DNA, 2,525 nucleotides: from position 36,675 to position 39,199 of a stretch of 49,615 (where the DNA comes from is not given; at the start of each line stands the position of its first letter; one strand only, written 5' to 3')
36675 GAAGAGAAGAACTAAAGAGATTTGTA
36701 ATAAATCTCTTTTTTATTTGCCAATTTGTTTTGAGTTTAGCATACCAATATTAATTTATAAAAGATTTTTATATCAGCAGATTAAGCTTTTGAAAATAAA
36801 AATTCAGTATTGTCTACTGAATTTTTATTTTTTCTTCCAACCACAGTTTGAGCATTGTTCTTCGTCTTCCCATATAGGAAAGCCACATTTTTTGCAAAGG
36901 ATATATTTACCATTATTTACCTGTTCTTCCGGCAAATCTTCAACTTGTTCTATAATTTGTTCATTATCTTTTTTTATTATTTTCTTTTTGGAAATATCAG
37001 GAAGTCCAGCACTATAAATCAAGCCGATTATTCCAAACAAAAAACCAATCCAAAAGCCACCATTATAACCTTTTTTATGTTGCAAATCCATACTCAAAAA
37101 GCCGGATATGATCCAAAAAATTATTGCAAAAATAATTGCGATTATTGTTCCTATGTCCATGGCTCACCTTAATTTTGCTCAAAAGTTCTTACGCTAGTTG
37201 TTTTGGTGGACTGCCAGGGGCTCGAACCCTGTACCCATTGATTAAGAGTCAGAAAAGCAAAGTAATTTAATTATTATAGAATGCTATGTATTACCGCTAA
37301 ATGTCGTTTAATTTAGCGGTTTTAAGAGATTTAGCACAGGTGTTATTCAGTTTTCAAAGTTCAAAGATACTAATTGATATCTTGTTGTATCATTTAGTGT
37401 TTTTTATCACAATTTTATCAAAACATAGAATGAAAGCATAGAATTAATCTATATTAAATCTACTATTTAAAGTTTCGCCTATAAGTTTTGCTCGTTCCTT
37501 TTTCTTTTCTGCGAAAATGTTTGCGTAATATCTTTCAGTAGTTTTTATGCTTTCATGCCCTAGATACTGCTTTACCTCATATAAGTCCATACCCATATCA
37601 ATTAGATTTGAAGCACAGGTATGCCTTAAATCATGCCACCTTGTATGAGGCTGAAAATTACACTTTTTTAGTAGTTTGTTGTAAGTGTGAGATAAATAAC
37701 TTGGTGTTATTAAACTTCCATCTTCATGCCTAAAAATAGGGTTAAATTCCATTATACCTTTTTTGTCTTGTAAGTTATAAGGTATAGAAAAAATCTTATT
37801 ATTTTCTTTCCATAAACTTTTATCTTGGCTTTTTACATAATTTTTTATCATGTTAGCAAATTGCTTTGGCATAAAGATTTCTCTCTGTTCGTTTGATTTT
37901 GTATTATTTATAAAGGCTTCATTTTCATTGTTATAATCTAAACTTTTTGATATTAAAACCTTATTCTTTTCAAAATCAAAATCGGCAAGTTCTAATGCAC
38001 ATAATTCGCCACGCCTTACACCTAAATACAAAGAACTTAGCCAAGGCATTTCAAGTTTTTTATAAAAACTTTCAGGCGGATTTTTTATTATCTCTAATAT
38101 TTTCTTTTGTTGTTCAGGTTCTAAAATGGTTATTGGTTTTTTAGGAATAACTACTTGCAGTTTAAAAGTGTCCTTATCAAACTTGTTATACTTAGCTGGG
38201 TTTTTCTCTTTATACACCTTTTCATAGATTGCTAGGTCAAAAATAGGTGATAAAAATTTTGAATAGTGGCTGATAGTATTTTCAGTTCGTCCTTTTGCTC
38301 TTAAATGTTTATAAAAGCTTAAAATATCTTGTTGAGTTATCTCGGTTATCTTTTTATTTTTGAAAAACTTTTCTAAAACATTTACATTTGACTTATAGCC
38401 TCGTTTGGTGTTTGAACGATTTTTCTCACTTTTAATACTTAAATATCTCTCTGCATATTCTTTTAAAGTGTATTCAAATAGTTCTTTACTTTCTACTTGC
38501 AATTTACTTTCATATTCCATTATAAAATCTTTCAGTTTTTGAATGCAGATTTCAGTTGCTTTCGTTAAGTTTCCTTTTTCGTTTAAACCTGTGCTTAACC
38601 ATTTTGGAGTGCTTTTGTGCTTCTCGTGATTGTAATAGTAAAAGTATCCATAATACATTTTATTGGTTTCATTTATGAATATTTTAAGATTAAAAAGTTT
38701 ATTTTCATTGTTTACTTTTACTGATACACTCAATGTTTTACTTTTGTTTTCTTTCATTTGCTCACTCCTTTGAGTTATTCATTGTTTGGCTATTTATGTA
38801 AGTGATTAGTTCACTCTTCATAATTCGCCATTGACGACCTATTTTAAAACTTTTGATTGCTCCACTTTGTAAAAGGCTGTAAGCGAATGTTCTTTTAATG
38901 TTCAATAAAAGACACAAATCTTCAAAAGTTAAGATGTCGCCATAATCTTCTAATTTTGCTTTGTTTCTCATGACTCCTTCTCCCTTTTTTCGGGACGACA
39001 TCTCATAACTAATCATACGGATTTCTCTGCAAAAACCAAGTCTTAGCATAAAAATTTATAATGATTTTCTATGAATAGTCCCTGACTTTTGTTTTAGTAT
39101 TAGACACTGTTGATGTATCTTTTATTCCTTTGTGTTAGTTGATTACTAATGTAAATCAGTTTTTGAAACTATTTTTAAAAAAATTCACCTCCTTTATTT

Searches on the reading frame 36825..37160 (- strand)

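Call 3: search_protein_families(library=pfam, proteins=[window:36825-37160:-], max_evalue=0.1)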
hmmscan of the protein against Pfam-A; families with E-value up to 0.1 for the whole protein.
window:36825-37160:- (111 aa): 9 families
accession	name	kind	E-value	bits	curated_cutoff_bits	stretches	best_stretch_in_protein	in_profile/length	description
PF01907.25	Ribosomal_L37e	-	0.0052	17.3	27.6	1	82-111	11-41/53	Ribosomal protein L37e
PF13240.11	Zn_Ribbon_1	-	0.0061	16.8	25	1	89-107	2-20/23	zinc-ribbon domain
PF12773.13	DZR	-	0.019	15.6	27.3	1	89-109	1-21/45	Double zinc ribbon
PF13273.12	DUF4064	-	0.042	14.5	32.1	0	5-22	9-26/102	Protein of unknown function (DUF4064)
PF23580.1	Znf_XAF1_N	-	0.047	13.6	27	1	98-107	3-12/30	XIAP-associated factor 1-like, N-terminal zinc finger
PF03604.18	Zn_ribbon_RPAB4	-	0.057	13.6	24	0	81-94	12-25/32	DNA directed RNA polymerase, 7 kDa subunit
PF12670.12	DUF3792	-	0.066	13.8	31.3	1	6-52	39-85/115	Protein of unknown function (DUF3792)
PF18912.6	DZR_2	-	0.098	12.9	27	0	87-106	37-55/56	Double zinc ribbon domain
PF18508.7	zf_C2H2_13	-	0.098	12.7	26.5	1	80-96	14-27/42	Zinc finger domain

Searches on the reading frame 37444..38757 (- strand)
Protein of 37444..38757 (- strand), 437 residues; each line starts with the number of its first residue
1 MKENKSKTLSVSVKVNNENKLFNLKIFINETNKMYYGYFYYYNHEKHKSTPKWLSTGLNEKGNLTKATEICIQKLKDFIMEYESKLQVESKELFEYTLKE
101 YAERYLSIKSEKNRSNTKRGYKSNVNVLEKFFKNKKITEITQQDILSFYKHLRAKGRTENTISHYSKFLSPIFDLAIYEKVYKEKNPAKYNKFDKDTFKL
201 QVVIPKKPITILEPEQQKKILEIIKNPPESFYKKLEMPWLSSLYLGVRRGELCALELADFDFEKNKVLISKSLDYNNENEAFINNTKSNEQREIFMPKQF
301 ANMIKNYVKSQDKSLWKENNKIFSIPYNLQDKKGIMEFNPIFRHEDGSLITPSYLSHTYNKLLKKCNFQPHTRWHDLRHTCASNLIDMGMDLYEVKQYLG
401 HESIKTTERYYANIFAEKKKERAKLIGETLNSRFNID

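Call 3: search_protein_families(library=pfam, proteins=[window:37444-38757:-], max_evalue=0.1)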
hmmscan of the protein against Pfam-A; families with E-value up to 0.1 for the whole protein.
window:37444-38757:- (437 aa): 8 families
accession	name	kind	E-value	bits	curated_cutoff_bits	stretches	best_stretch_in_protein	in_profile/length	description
PF00589.27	Phage_integrase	-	1.8e-26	93.4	27.1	1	212-413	3-168/172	Phage integrase family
PF13102.12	Phage_int_SAM_5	-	4.7e-09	37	22.3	1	97-186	1-92/98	Phage integrase SAM-like domain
PF02899.23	Phage_int_SAM_1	-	1.9e-06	28.5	22.3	1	107-163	7-66/83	Phage integrase, N-terminal SAM-like domain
PF13495.12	Phage_int_SAM_4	-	5.2e-06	27.2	27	1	108-177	9-79/85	Phage integrase, N-terminal SAM-like domain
PF22022.2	Phage_int_M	-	1.3e-05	25.8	27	1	99-189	2-92/96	Phage integrase central domain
PF14659.12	Phage_int_SAM_3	-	2.2e-05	25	22.6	1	97-152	1-57/58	Phage integrase, N-terminal SAM-like domain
PF17282.7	DUF5347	-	0.0077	16.9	25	1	136-196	22-76/101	Family of unknown function (DUF5347)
PF24624.1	Int_N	-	0.0099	17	27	1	98-189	5-94/100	Phage integrase, N-terminal domain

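Call 5: search_protein_families(library=phrogs, proteins=[window:37444-38757:-], max_evalue=0.1)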
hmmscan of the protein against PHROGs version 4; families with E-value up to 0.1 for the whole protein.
window:37444-38757:- (437 aa): 11 families
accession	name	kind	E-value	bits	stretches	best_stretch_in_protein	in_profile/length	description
phrog_1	-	integration and excision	3.3e-56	192.8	1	18-432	111-453/611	integrase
phrog_216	-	integration and excision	7e-33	115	1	164-428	17-238/301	integrase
phrog_7685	-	integration and excision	2.3e-11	44.7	1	324-428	155-237/240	integrase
phrog_35951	-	unknown function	1e-05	26.9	1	371-426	20-74/97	-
phrog_25190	-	integration and excision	6.6e-05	24.2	1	372-423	47-98/109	integrase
phrog_23271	-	unknown function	0.00019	22.3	1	373-411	10-48/67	-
phrog_34557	-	integration and excision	0.002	18.9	1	343-411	98-164/183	integrase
phrog_24775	-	unknown function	0.009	17.1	1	356-432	12-88/101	-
phrog_7825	-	unknown function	0.012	16.4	1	281-324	111-152/173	-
phrog_7269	-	integration and excision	0.048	14.6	0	368-411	24-67/89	integrase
phrog_22184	-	unknown function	0.059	13.9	0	115-271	83-245/254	-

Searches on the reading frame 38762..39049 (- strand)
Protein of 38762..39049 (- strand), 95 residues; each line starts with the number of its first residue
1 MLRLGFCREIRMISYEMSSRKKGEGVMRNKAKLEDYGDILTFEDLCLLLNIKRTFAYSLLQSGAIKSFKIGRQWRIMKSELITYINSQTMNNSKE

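Call 3: search_protein_families(library=pfam, proteins=[window:38762-39049:-], max_evalue=0.1)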
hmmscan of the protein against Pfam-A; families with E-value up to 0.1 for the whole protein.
window:38762-39049:- (95 aa): 1 family
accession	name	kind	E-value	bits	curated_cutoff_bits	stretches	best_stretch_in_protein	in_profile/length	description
PF12728.13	HTH_17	-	1.3e-12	48.2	27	1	40-88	2-50/51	Helix-turn-helix domain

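Call 5: search_protein_families(library=phrogs, proteins=[window:38762-39049:-], max_evalue=0.1)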
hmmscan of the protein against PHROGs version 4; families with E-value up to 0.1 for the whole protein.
window:38762-39049:- (95 aa): 8 families
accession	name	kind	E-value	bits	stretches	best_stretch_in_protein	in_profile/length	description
phrog_10045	-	DNA, RNA and nucleotide metabolism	6.7e-06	26.9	1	28-86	9-68/74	HTH DNA binding protein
phrog_6401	-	DNA, RNA and nucleotide metabolism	1.3e-05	26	1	35-88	5-59/64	DNA binding protein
phrog_66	-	integration and excision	0.00092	20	1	21-92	75-147/412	excisionase and transcriptional regulator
phrog_2907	-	integration and excision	0.0015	19.9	1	38-93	5-65/117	excisionase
phrog_668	-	DNA, RNA and nucleotide metabolism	0.007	17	1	30-91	54-116/181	HTH DNA binding protein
phrog_1877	-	DNA, RNA and nucleotide metabolism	0.0094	16.9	1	39-94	60-115/129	DNA binding protein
phrog_36397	-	unknown function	0.042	14.6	1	29-76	130-175/196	-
phrog_25262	-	unknown function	0.044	14.8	1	33-95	28-91/106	-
